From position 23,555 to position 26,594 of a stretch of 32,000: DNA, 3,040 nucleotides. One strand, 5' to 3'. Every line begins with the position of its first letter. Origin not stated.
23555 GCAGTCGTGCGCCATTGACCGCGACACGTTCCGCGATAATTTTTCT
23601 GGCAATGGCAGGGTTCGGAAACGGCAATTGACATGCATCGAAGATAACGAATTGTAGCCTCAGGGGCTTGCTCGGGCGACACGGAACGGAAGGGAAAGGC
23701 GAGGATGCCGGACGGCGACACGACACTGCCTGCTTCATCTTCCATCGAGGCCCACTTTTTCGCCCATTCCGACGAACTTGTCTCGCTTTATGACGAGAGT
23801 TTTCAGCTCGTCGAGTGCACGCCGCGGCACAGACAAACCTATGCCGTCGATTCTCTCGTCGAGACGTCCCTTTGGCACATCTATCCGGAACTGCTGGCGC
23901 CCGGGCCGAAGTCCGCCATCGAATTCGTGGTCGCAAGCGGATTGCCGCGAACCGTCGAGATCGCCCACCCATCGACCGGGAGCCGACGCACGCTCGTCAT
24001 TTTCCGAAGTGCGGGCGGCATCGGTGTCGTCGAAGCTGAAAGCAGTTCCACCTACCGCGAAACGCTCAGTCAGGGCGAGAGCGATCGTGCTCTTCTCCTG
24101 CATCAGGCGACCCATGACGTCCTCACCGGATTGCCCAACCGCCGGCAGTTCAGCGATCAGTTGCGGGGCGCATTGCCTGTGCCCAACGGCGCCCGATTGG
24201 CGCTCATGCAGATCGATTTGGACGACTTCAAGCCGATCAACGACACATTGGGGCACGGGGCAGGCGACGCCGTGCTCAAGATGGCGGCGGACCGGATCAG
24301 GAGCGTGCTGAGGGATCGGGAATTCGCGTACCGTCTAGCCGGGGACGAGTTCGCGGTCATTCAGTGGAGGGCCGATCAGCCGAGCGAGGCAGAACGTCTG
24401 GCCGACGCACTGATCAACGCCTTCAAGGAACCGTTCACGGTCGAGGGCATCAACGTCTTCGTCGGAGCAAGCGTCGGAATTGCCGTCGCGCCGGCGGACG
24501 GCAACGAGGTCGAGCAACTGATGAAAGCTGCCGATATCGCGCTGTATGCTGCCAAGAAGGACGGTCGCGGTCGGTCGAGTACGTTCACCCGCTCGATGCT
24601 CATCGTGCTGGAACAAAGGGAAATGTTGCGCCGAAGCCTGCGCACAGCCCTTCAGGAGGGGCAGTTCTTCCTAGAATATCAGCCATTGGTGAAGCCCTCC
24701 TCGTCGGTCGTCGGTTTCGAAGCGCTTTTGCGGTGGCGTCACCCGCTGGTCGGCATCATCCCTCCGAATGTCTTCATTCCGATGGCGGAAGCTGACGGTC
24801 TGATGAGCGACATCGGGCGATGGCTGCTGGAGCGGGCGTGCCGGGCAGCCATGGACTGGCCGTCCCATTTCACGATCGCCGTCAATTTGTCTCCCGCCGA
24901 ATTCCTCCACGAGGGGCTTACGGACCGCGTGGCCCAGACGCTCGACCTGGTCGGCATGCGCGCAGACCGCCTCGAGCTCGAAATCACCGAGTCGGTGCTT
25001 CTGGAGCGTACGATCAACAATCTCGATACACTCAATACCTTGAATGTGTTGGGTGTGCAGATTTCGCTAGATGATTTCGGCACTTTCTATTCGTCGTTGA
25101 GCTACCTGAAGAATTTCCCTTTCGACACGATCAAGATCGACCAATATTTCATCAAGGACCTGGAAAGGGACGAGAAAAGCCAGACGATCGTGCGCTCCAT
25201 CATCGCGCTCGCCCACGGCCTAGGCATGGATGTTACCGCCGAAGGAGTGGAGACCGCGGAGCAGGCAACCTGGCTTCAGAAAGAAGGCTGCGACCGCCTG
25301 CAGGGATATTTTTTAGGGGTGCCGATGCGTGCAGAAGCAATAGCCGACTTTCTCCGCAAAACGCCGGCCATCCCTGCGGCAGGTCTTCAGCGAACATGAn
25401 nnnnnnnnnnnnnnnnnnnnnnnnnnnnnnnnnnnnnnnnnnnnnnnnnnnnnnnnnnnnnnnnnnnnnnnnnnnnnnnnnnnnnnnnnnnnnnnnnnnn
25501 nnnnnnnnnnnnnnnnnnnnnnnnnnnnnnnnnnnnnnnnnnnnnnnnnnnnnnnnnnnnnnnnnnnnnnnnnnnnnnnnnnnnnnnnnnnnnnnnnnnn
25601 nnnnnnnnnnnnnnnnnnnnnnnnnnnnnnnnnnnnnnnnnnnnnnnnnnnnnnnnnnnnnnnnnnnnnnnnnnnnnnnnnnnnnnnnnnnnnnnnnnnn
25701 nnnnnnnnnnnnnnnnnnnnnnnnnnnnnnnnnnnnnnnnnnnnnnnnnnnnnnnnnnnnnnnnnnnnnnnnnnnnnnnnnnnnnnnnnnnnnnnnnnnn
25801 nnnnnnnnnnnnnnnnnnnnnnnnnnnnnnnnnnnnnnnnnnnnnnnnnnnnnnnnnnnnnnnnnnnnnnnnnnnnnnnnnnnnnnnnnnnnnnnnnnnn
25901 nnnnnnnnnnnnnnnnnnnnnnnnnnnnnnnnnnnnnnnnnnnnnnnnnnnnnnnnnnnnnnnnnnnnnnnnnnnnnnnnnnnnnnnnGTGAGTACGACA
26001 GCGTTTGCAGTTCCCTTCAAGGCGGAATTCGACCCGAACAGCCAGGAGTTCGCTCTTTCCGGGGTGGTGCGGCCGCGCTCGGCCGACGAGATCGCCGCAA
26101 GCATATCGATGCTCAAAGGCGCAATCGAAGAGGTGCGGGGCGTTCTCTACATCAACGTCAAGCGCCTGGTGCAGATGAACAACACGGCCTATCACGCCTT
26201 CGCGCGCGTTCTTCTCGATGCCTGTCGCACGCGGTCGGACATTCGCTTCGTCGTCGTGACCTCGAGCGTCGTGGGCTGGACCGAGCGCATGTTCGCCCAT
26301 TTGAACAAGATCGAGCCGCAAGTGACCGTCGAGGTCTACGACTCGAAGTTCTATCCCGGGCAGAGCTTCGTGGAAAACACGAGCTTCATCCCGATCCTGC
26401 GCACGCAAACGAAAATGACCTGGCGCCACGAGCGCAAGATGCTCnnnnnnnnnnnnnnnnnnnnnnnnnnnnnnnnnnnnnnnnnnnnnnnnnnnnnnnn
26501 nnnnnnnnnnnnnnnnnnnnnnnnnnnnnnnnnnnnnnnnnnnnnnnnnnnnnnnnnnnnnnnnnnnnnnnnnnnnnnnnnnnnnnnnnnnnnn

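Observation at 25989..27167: STAS/SiaC-like phospho-switch domain covalently fused to a class-I SAM methyltransferase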

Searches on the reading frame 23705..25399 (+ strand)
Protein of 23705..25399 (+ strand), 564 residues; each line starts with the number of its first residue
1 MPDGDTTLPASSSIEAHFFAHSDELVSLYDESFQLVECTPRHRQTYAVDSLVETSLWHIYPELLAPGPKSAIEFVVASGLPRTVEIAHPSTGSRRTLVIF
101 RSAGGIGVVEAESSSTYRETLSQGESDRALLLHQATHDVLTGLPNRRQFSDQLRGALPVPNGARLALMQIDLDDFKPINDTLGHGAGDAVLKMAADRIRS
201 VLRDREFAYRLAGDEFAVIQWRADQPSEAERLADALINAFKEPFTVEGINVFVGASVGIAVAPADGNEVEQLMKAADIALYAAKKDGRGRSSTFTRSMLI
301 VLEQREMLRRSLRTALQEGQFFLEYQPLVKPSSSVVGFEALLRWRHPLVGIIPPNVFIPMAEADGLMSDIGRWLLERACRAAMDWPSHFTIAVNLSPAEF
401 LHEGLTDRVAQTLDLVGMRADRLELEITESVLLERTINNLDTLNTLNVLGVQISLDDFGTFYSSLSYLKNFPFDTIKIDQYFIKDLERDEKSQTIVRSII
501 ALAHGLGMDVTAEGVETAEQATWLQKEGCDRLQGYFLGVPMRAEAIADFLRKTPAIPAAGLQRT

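Call 3: search_protein_families(library=pfam, proteins=[window:23705-25399:+], max_evalue=0.1)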
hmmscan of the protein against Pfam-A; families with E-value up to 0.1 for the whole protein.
window:23705-25399:+ (564 aa): 3 families
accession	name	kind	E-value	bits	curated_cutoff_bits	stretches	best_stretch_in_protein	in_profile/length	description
PF00563.25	EAL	-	1.3e-72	244.5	31.3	1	310-538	2-234/236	EAL domain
PF00990.26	GGDEF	-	6.9e-45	153.1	23.8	1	135-289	1-160/161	Diguanylate cyclase, GGDEF domain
PF03693.20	ParD_antitoxin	-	0.062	14.2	21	0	285-320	22-58/81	Bacterial antitoxin of ParD toxin-antitoxin type II system and RHH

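Call 4: search_protein_families(library=ncbifam, proteins=[window:23705-25399:+], max_evalue=0.1)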
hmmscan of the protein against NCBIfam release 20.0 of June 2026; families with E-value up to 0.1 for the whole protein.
window:23705-25399:+ (564 aa): 28 families (the best 25 are shown)
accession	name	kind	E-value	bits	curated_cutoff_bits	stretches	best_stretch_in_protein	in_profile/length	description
NF045675.1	PhdiestaseDibA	equivalog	8.2e-122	407.6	980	1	131-546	199-621/623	phosphodiesterase DibA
NF007474.0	PRK10060.1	equivalog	9.8e-105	351.2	782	1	131-553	233-657/663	cyclic di-GMP phosphodiesterase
NF053781.1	cdiGMPphdstlr2612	equivalog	5.3e-95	319.2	1600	1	130-552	835-1267/1268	Tlr1612 family c-di-GMP phosphodiesterase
NF008467.0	PRK11359.1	equivalog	1.2e-89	301.4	857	1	130-552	371-794/800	oxygen-sensing cyclic-di-GMP phosphodiesterase DosP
NF052458.1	PhdiestGepA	equivalog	1.5e-89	301.2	1200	1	131-542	421-833/840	phosphodiesterase GepA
NF007298.0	PRK09776.1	equivalog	3.6e-69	233.7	1135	1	131-545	680-1101/1111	diguanylate cyclase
NF008807.1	PRK11829.1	equivalog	3.8e-64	217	733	1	140-549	247-662/670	biofilm formation regulator HmsP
NF007839.0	PRK10551.1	equivalog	1.6e-54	185.4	461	1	299-553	255-513/518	cyclic di-GMP phosphodiesterase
NF007423.1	PRK09966.1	equivalog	7.5e-49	166.6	325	1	125-284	229-390/390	diguanylate cyclase DgcN/YfiN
NF045673.1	c-di-GMPRcptLapD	equivalog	1.1e-39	136.3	1020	1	124-541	224-645/647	cyclic di-GMP receptor LapD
NF052596.1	RR_EAL_PvrR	equivalog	1.3e-39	136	580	1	305-552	140-391/398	response regulator cyclic di-GMP phosphodiesterase PvrR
TIGR00254.1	GGDEF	domain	2.7e-37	128.1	37.4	1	133-292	3-165/168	diguanylate cyclase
NF008281.1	PRK11059.1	equivalog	4.8e-34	117.6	663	1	133-540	219-629/633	RNase E specificity factor CsrD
NF007380.0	PRK09894.1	equivalog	5.7e-33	114.5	256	1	127-292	121-285/296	diguanylate cyclase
NF038266.1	diguan_SiaD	equivalog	7.2e-30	104.2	290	1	131-290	90-251/252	biofilm regulation diguanylate cyclase SiaD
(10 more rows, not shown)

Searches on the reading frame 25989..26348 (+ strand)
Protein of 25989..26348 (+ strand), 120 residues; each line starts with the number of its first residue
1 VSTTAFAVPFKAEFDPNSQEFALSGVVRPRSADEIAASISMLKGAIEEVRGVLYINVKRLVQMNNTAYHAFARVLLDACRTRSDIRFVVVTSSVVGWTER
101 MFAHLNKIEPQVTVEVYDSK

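Call 64: predict_structure(alignment_id=A10)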
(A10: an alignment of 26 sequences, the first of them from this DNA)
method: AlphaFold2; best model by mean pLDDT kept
length: 120 residues; sequences in the alignment: 26
mean_pLDDT: 90.1   pTM: 0.82
mean pLDDT of the five models: 90.1, 89.8, 89.2, 88.3, 87.4
residues with pLDDT >= 90: 89; 70-90: 23; 50-70: 4; < 50: 4
segments of 3 or more residues with pLDDT < 50: 1-4
pLDDT, mean of each block of 10 residues (from residue 1): 60 96 95 93 96 96 94 95 95 87 89 87
secondary structure, 60 per line:
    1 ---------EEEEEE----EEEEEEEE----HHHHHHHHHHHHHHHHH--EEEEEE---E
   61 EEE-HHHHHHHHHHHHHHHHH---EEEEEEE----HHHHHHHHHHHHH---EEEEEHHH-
elements in order: E10-15 E20-27 H32-48 E51-56 E60-63 H65-81 E85-91 H96-108 E112-116

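Call 70: fold_search(model_id=the predicted structure, library=pdb)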
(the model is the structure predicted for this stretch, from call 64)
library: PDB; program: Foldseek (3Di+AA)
matches with E <= 10: 781; with E <= 0.001: 0
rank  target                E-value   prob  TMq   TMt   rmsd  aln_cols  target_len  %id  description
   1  7e6g_D                3.4e-03  1.00  0.59  0.57   3.9       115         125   14  Crystal structure of diguanylate cyclase SiaD in complex with its activator SiaC from Pseudomonas aeruginosa (released 2021-09-22)
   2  7e6g_E                5.0e-03  1.00  0.57  0.56   4.3       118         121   10  Crystal structure of diguanylate cyclase SiaD in complex with its activator SiaC from Pseudomonas aeruginosa (released 2021-09-22)
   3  6kko_D                6.1e-03  1.00  0.58  0.56   3.9       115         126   13  The crystal structure of SiaB-SiaC complex from Pseudomonas aeruginosa (released 2020-06-10)
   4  6kko_C                7.9e-03  1.00  0.65  0.62   3.4       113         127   11  The crystal structure of SiaB-SiaC complex from Pseudomonas aeruginosa (released 2020-06-10)
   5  7e6g_F                7.9e-03  1.00  0.63  0.62   3.3       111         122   12  Crystal structure of diguanylate cyclase SiaD in complex with its activator SiaC from Pseudomonas aeruginosa (released 2021-09-22)
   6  6k4f                  1.6e-02  1.00  0.62  0.61   3.2       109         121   11  SiaC of Pseudomonas aeruginosa (released 2019-06-26)
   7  3t6o_B                1.7e-02  0.98  0.53  0.54   4.5       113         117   11  The Structure of an Anti-sigma-factor antagonist (STAS) domain protein from Planctomyces limnophilus. (released 2011-09-07)
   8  4xs5_C                1.7e-02  0.98  0.50  0.49   5.0       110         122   16  Crystal structure of Sulfate transporter/antisigma-factor antagonist STAS from Dyadobacter fermentans DSM 18053 (released 2015-02-11)
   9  6kkp                  2.2e-02  1.00  0.63  0.62   3.3       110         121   11  The crystal structure of apo-SiaC from Pseudomonas aeruginosa (released 2020-06-10)
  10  7e6g_C                2.9e-02  1.00  0.64  0.62   3.3       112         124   12  Crystal structure of diguanylate cyclase SiaD in complex with its activator SiaC from Pseudomonas aeruginosa (released 2021-09-22)
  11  1tid_B                2.9e-02  0.98  0.57  0.57   3.8       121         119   14  Crystal Structures of the ADP and ATP bound forms of the Bacillus Anti-sigma factor SpoIIAB in complex with the Anti-a (released 2004-06-15)
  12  1tid_D                2.9e-02  0.98  0.57  0.58   3.9       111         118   16  Crystal Structures of the ADP and ATP bound forms of the Bacillus Anti-sigma factor SpoIIAB in complex with the Anti-a (released 2004-06-15)
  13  6m36_H                4.0e-02  0.97  0.58  0.66   4.0       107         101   10  The crystal structure of B. subtilis RsbV/RsbW complex in the monoclinic crystal form (released 2020-07-15)
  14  7ch7_E                4.9e-02  0.97  0.51  0.63   4.4       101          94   13  Cryo-EM structure of E.coli MlaFEB (released 2021-05-19)
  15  4qtp_B                6.0e-02  0.97  0.56  0.57   3.7       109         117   12  Crystal Structure of an Anti-sigma Factor Antagonist from Mycobacterium paratuberculosis (released 2014-07-16)
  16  4xs5_A                6.0e-02  0.92  0.51  0.51   4.7       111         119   16  Crystal structure of Sulfate transporter/antisigma-factor antagonist STAS from Dyadobacter fermentans DSM 18053 (released 2015-02-11)
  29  4xs5_D                1.1e-01  0.85  0.51  0.51   4.7       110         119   15  Crystal structure of Sulfate transporter/antisigma-factor antagonist STAS from Dyadobacter fermentans DSM 18053 (released 2015-02-11)
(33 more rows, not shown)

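Call 82: search_protein_families(library=ncbifam, alignment_id=A10, max_evalue=0.01)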
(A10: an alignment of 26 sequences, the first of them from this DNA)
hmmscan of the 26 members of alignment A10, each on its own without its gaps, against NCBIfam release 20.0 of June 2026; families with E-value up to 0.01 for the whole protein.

A. member 1, seq(120 aa): 1 family
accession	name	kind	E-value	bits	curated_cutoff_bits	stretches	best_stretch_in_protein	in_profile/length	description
NF047705.1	slr1659_superfam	superfamily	3.6e-09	36.9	100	1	10-113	8-110/111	slr1659 superfamily regulator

B. families by the number of members that match (of 26 scanned): 3 families
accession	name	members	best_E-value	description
NF047705.1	slr1659_superfam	26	2.4e-22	slr1659 superfamily regulator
TIGR00377.1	ant_ant_sig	1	0.006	anti-sigma factor antagonist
TIGR02668.1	moaA_archaeal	1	0.0084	GTP 3',8-cyclase MoaA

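Call 83: search_protein_families(library=pfam, alignment_id=A10, max_evalue=1)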
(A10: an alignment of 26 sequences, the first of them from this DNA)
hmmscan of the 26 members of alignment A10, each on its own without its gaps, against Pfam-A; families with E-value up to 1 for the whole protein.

A. member 1, seq(120 aa): 2 families
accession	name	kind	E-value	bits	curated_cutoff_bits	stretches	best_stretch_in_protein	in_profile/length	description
PF20078.4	DUF6473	-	0.06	13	27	1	69-113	139-184/274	Domain of unknown function (DUF6473)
PF12710.13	HAD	-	0.09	13.6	27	1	40-106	63-123/189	haloacid dehalogenase-like hydrolase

B. families by the number of members that match (of 26 scanned): 18 families
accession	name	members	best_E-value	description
PF01740.26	STAS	4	0.00035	STAS domain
PF13466.11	STAS_2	4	0.0013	STAS domain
PF09345.15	SiaC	3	0.0041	SiaC family regulatory phosphoprotein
PF02479.21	Herpes_IE68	2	0.02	Herpesvirus immediate early protein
PF12710.13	HAD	2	0.034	haloacid dehalogenase-like hydrolase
PF11328.14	DUF3130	2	0.066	Protein of unknown function (DUF3130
PF14290.11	SDH5_plant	1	0.0021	Succinate dehydrogenase subunit 5, mitochondrial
PF04994.19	TfoX_C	1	0.014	TfoX C-terminal domain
PF13460.12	NAD_binding_10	1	0.02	NAD(P)H-binding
PF19071.5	DUF5767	1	0.02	Family of unknown function (DUF5767)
PF23553.1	NELF-A_N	1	0.025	NELF-A N-terminal domain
PF14687.11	DUF4460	1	0.03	Domain of unknown function (DUF4460)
PF01531.22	Glyco_transf_11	1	0.039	Glycosyl transferase family 11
PF21950.2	MINION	1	0.039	Protein myomixer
PF11229.14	Focadhesin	1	0.042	Focadhesin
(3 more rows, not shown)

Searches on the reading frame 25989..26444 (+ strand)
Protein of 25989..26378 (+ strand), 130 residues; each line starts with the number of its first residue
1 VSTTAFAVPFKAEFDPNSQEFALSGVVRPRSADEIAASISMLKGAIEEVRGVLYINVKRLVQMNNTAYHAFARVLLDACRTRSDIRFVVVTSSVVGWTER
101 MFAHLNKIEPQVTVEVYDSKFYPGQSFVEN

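Call 11: find_homologous_proteins(query=window:25989-26378:+, max_evalue=0.01)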
Query window:25989-26378:+ (130 aa): 15 proteins with E <= 0.01 among 23 candidates.
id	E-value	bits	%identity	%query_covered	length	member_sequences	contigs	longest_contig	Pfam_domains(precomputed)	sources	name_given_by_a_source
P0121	3.5e-63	229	100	84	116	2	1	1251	-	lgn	-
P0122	5.1e-51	190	100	69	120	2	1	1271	-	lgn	-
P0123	1.9e-44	168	70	86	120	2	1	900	-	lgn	-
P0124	2.5e-35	139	52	93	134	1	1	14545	-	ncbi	-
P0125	1.9e-33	133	50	98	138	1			-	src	-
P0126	2.8e-32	129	49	92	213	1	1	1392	-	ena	-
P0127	6.5e-31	125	48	99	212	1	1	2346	-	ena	-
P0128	5.1e-30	122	46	93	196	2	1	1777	-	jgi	jgi:hypothetical protein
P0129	8.0e-29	118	48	95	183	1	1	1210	-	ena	-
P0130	6.9e-28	115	46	93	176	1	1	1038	-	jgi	jgi:hypothetical protein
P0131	2.3e-27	113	45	93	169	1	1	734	-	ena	-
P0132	1.0e-23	102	47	83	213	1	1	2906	PF13847.13,PF13649.13,PF01209.25,PF08241.19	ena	-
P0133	9.8e-19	86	47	100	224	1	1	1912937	-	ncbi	-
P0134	1.1e-18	85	54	61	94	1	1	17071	-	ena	-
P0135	2.1e-13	68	71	37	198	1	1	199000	PF13847.13,PF13649.13,PF01209.25,PF08241.19,PF08242.19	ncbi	-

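Call 26: find_related_loci(query=A3, collection=genome_contigs, flank=10000)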
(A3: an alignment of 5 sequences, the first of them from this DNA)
Query A3 (152 aa) in genome_contigs; peptide patterns used: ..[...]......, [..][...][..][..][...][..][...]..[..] (x = any residue, [..] = any of these).
319 stretches matched a pattern; 288 encode a relative of the query (tblastn E <= 1e-3); the best 80 are kept; 80 distinct loci.
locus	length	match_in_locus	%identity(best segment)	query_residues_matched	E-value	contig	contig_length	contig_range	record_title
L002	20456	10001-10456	96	1-152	1e-98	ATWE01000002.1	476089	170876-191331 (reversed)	Ensifer sp. USDA 6670 K291DRAFT_scaffold00002.2_C, whole genome shotgun sequence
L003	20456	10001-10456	95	1-152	1e-96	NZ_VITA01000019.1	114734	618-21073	Sinorhizobium medicae strain USDA1037 Ga0310605_119, whole genome shotgun sequence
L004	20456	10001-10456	87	1-152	2e-89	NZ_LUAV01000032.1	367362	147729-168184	Ensifer aridi strain LMR001 LMR001-V1_scaffold032, whole genome shotgun sequence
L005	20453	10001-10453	87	1-152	4e-89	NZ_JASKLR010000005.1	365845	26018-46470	Sinorhizobium sp. 8-89 scaffold_4, whole genome shotgun sequence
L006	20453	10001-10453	87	1-152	5e-89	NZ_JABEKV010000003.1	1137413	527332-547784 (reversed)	Sinorhizobium psoraleae strain CCBAU 65732 Scaffold_3, whole genome shotgun sequence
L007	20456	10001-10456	84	1-152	2e-87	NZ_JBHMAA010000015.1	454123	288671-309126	Rhizobium puerariae strain TBRC 4938 GCM70008137_10, whole genome shotgun sequence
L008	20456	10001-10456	84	1-152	2e-87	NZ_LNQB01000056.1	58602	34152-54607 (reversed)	Sinorhizobium saheli strain LMG 7837 C759, whole genome shotgun sequence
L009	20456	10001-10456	82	1-152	4e-87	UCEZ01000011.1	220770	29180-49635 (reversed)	Rhizobiales bacterium isolate AFS073149 genome assembly, contig: contig_11, whole genome shotgun sequence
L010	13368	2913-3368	82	1-152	2e-86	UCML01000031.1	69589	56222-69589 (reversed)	Rhizobiales bacterium isolate R129_J genome assembly, contig: contig_31, whole genome shotgun sequence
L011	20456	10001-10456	83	1-152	3e-86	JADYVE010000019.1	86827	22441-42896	Ensifer sp. IC3342 NODE_19_length_86827_cov_7.18149_ID_2956, whole genome shotgun sequence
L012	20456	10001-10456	82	1-152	4e-86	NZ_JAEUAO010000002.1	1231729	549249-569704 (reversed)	Rhizobium herbae strain HU44 NODE_HU44_2, whole genome shotgun sequence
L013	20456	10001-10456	82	1-152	1e-85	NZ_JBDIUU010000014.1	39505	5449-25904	Neorhizobium sp. IRAMC:178 Scaffold13_1, whole genome shotgun sequence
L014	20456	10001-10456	82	1-152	2e-85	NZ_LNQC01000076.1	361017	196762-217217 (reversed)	Sinorhizobium americanum strain CFNEI 156 scaffold4, whole genome shotgun sequence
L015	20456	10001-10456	82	1-152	1e-85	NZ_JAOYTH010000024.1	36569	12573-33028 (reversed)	Pararhizobium sp. YC-54 YC.54_ctg024, whole genome shotgun sequence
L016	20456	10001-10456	82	1-152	3e-85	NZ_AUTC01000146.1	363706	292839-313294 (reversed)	Sinorhizobium fredii USDA 205 contig4, whole genome shotgun sequence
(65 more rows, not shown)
